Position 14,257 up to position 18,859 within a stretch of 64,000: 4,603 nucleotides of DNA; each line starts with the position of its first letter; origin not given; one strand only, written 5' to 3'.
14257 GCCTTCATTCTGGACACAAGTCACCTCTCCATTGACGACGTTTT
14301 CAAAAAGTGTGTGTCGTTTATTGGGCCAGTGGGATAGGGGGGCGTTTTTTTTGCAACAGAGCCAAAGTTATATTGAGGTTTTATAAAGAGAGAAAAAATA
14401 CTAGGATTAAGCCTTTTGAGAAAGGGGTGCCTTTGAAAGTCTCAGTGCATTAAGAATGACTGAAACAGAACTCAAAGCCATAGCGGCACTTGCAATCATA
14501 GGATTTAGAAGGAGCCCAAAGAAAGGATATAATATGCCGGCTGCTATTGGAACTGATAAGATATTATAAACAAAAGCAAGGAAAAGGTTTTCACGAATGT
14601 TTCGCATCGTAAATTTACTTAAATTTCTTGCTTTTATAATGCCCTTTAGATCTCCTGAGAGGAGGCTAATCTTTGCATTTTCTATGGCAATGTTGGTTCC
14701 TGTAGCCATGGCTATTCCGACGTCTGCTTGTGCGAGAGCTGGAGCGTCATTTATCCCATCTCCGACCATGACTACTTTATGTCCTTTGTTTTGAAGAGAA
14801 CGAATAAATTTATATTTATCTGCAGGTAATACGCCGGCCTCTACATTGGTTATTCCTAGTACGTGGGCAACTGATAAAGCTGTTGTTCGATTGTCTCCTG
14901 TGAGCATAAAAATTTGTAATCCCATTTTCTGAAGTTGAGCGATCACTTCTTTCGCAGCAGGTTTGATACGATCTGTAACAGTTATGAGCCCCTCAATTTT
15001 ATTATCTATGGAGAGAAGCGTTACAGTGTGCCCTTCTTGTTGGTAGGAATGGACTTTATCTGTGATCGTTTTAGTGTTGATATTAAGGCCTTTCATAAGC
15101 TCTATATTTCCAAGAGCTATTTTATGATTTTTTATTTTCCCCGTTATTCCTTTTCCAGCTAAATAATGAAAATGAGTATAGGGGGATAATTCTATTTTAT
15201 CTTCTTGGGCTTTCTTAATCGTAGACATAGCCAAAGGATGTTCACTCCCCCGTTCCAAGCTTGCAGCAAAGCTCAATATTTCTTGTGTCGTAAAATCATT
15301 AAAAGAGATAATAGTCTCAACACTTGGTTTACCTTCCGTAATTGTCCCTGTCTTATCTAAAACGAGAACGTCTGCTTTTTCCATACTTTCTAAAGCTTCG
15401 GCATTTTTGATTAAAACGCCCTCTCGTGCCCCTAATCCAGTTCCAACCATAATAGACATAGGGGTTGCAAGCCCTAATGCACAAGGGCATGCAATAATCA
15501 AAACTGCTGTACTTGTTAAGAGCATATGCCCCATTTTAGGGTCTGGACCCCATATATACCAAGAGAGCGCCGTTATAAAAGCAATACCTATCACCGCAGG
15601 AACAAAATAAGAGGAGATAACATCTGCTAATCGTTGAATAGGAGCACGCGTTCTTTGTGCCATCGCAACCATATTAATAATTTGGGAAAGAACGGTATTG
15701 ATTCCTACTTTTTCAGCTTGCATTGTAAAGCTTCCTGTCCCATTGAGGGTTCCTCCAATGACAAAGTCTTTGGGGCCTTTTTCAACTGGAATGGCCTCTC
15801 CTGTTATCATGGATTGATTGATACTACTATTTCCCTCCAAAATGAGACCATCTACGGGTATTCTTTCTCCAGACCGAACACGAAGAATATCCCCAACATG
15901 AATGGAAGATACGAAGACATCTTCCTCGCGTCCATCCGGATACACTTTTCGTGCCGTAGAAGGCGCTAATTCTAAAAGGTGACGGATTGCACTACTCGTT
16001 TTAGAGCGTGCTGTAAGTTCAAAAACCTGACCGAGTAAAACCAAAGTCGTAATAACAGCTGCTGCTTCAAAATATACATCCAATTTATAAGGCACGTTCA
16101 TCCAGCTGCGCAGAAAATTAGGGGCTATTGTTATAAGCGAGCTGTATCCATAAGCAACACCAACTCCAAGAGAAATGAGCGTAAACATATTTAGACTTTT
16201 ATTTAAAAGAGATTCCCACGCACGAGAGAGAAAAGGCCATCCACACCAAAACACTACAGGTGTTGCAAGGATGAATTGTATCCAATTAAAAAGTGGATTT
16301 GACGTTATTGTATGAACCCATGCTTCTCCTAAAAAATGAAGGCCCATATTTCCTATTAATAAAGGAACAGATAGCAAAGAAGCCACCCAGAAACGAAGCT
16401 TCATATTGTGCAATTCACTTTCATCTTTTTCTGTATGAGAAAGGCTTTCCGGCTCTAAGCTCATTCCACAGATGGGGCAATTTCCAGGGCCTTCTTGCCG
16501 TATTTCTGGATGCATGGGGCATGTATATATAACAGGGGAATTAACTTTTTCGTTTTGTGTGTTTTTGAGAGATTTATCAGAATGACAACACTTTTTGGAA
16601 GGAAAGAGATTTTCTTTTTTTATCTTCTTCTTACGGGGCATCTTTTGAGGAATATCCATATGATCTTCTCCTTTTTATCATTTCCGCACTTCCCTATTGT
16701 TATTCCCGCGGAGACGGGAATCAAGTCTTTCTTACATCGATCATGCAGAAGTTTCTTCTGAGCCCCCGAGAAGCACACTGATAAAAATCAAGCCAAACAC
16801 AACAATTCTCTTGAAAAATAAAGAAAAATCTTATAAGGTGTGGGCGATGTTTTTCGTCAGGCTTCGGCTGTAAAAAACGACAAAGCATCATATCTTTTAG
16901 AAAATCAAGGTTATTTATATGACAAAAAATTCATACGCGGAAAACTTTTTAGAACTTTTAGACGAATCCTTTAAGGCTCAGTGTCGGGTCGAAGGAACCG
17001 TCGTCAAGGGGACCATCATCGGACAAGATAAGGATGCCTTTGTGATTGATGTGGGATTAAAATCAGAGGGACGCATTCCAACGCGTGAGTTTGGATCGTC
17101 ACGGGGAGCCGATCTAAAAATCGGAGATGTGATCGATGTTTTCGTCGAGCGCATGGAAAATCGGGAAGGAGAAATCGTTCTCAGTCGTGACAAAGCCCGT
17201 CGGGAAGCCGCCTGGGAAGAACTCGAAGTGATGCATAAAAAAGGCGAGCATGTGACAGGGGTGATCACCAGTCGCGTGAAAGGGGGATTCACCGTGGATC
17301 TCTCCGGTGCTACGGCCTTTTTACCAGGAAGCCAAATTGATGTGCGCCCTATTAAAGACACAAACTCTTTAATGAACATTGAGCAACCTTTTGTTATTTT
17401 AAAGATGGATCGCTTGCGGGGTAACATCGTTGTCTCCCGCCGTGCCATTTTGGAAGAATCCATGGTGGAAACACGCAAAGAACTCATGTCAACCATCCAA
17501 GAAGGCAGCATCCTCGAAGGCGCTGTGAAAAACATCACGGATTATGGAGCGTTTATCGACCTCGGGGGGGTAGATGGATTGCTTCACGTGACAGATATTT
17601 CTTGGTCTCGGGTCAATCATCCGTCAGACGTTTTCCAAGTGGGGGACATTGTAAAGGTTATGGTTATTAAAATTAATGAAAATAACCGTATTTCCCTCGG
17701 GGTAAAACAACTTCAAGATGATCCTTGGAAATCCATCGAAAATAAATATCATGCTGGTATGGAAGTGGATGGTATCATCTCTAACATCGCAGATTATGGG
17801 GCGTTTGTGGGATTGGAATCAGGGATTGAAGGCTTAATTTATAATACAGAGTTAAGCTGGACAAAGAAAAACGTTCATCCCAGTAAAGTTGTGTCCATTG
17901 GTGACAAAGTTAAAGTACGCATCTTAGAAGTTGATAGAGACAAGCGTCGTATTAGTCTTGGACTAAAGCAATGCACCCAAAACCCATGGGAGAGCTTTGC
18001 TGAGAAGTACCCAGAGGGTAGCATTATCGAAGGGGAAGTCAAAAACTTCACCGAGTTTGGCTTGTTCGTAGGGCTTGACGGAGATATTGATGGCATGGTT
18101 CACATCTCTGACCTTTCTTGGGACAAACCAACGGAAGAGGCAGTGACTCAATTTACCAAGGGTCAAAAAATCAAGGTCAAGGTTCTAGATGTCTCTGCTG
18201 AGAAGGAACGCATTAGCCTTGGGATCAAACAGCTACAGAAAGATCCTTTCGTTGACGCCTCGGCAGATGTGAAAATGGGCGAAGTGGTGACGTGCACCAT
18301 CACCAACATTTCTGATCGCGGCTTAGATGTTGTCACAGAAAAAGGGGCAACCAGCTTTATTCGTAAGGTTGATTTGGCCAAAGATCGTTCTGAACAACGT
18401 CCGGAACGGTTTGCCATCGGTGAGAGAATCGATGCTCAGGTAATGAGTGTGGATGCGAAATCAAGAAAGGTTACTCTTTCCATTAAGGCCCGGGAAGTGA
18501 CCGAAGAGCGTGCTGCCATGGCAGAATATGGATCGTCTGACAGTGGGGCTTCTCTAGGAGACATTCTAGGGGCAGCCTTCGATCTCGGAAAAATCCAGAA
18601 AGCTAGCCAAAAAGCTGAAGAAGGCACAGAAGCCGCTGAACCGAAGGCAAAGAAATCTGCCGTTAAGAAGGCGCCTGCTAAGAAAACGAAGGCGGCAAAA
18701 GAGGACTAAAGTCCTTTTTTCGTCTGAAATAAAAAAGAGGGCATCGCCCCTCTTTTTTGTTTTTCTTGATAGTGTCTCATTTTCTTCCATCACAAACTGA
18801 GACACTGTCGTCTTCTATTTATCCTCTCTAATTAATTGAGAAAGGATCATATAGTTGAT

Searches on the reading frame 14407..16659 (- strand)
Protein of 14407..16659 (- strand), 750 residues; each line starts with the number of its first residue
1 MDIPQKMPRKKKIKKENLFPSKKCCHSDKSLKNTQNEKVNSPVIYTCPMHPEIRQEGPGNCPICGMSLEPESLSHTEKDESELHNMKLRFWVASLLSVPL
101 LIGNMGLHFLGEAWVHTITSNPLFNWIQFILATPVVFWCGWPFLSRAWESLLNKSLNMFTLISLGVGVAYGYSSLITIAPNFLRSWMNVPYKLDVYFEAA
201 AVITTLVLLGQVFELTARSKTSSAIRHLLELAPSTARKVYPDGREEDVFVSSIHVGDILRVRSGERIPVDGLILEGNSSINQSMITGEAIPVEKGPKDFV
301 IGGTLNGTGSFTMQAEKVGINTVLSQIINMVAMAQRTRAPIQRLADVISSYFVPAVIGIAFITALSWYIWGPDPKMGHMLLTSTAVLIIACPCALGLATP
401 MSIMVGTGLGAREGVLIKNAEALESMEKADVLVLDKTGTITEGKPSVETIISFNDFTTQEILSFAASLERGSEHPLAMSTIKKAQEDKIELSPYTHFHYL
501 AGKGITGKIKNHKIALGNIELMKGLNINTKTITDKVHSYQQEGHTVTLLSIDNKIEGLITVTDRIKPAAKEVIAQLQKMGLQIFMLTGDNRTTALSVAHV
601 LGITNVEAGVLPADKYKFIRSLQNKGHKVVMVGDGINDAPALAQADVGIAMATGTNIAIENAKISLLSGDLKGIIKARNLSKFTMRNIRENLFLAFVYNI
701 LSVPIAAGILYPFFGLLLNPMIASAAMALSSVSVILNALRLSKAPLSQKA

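Call 10: search_protein_families(library=ncbifam, proteins=[window:14407-16659:-], max_evalue=0.00001)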
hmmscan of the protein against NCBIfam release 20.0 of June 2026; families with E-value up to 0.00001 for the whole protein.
window:14407-16659:- (750 aa): 21 families
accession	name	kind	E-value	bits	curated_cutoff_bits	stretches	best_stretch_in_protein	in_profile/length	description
NF007952.0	PRK10671.1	equivalog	8.4e-192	639.5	1316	1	78-742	178-832/838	copper-exporting P-type ATPase CopA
TIGR01525.1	ATPase-IB_hvy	subfamily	1e-184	615.6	346.25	1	158-741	1-560/560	heavy metal translocating P-type ATPase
TIGR01511.1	ATPase-IB1_Cu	subfamily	1.1e-177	592.3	397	1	140-741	2-541/542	copper-translocating P-type ATPase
TIGR01512.1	ATPase-IB2_Cd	subfamily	7.3e-117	391.1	313.5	2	198-529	19-314/494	cadmium family heavy metal-translocating P-type ATPase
NF008262.1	PRK11033.1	equivalog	4.9e-111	372.4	1005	1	198-743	197-729/731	zinc/cadmium/mercury/lead-transporting ATPase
NF033775.1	P_type_ZntA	exception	1.4e-97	327.7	1240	1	199-741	202-728/732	Zn(II)/Cd(II)/Pb(II) translocating P-type ATPase ZntA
TIGR01494.1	ATPase_P-type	subfamily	2.5e-89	299.9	62.3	1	202-710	1-464/478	HAD-IC family P-type ATPase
TIGR01497.1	kdpB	equivalog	2.4e-58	197.8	527.9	1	212-682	82-564/675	potassium-transporting ATPase subunit KdpB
TIGR01647.1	ATPase-IIIA_H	equivalog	1.2e-53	182.4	615.5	2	197-604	55-482/755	plasma-membrane proton-efflux P-type ATPase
NF010609.0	PRK14010.1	equivalog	4.7e-47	160.6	1323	1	173-665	45-542/673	K(+)-transporting ATPase subunit B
TIGR01517.1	ATPase-IIB_Ca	equivalog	1e-42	146.3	507.05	2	199-468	121-398/882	calcium-translocating P-type ATPase, PMCA-type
TIGR01657.1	P-ATPase-V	hypoth_equivalog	4.9e-36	123.7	618.25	3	601-654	777-830/1055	ATP13A2 family polyamine export P-type ATPase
TIGR01522.1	ATPase-IIA2_Ca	equivalog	1e-34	119.5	798.3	3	609-707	570-664/854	calcium-transporting P-type ATPase, PMR1-type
NF011702.0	PRK15122.1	subfamily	2.4e-33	115.1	975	2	608-717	623-734/907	magnesium-translocating P-type ATPase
TIGR01524.1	ATPase-IIIB_Mg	equivalog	1.4e-30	105.9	610.75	2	606-717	582-695/867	magnesium-translocating P-type ATPase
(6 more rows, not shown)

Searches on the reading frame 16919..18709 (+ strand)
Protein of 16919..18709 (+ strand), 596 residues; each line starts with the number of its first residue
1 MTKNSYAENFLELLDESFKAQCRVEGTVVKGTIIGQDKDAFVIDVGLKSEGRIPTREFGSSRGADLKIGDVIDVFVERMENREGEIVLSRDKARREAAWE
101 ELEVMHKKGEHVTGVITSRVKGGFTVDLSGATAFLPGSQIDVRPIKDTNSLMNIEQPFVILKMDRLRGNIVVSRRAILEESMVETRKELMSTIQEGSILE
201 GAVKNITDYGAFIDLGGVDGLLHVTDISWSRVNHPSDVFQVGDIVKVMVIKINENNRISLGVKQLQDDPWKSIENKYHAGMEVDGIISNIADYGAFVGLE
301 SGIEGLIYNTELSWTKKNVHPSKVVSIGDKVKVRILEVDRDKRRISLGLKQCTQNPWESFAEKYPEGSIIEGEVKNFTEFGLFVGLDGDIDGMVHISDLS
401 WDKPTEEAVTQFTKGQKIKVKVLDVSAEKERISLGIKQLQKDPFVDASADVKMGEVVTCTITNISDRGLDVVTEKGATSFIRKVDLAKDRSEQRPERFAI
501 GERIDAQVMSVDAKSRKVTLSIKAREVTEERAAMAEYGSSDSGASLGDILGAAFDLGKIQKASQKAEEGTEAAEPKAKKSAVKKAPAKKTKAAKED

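Call 10: search_protein_families(library=ncbifam, proteins=[window:16919-18709:+], max_evalue=0.00001)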
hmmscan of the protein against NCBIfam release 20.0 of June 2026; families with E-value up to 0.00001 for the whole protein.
window:16919-18709:+ (596 aa): 34 families (the best 25 are shown)
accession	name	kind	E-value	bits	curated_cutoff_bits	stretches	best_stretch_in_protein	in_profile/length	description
NF004955.0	PRK06299.1-5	equivalog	2e-258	858.3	878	1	3-555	5-560/566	30S ribosomal protein S1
NF004952.0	PRK06299.1-2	equivalog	5.1e-206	685.5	524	1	4-552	27-576/580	30S ribosomal protein S1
NF004954.0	PRK06299.1-4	equivalog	9e-202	671.2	727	1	7-551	2-553/560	30S ribosomal protein S1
TIGR00717.1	rpsA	equivalog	1.4e-187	624.4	577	1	8-523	1-516/516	30S ribosomal protein S1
NF004951.0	PRK06299.1-1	equivalog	3.1e-185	616.7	918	1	7-555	2-551/556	30S ribosomal protein S1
NF004953.0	PRK06299.1-3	equivalog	7.1e-169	562.8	720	1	7-552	29-559/580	30S ribosomal protein S1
NF005208.0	PRK06676.1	equivalog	9.7e-144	479.1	368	3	19-313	12-312/391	30S ribosomal protein S1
NF000907.0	PRK00087.1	equivalog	1.1e-143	479.9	624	3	8-316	285-600/671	bifunctional 4-hydroxy-3-methylbut-2-enyl diphosphate reductase/30S ribosomal protein S1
NF005911.0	PRK07899.1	equivalog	6.3e-125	417.6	691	3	7-312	19-326/486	30S ribosomal protein S1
NF010379.0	PRK13806.1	equivalog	7.3e-119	397.6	648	2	6-387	13-400/491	30S ribosomal protein S1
NF004956.0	PRK06299.1-6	equivalog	1.2e-109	367.4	711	1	5-551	12-550/554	30S ribosomal protein S1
NF005639.0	PRK07400.1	equivalog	1.1e-60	205.1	460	3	8-276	16-278/318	30S ribosomal protein S1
NF005973.0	PRK08059.1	equivalog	2.1e-54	182.9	148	4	362-443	3-83/123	S1 domain-containing post-transcriptional regulator GSP13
NF040579.1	S1_dom_CvfD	subfamily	1.1e-52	177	117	4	194-271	2-81/113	CvfD/Ygs/GSP13 family RNA-binding post-transcriptional regulator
NF008805.1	PRK11824.1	equivalog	4.8e-42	144.2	471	3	180-264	597-682/683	polyribonucleotide nucleotidyltransferase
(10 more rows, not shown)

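Call 54: list_cluster_members(proteins=[window:16919-18709:+, window:55751-56947:-, window:14407-16659:-])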
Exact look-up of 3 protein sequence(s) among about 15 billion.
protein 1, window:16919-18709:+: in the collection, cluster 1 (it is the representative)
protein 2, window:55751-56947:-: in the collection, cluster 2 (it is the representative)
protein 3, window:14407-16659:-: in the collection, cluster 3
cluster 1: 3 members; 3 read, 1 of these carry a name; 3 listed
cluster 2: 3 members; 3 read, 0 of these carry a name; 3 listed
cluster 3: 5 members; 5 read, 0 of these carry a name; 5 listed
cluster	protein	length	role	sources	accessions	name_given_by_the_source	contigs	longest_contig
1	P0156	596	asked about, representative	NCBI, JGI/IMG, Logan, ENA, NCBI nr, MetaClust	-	-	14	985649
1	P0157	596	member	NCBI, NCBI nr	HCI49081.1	MAG TPA: 30S ribosomal protein S1 [Holosporales bacterium] | 30S ribosomal protein S1 [Holosporales bacterium]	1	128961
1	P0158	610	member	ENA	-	-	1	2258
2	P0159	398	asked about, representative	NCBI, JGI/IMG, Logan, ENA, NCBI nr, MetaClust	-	-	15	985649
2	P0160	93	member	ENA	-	-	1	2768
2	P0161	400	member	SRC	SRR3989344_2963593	-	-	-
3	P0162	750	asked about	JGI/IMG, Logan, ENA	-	-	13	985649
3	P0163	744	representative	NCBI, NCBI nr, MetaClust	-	-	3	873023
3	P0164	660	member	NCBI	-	-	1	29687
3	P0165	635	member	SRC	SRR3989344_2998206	-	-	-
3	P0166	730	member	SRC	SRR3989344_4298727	-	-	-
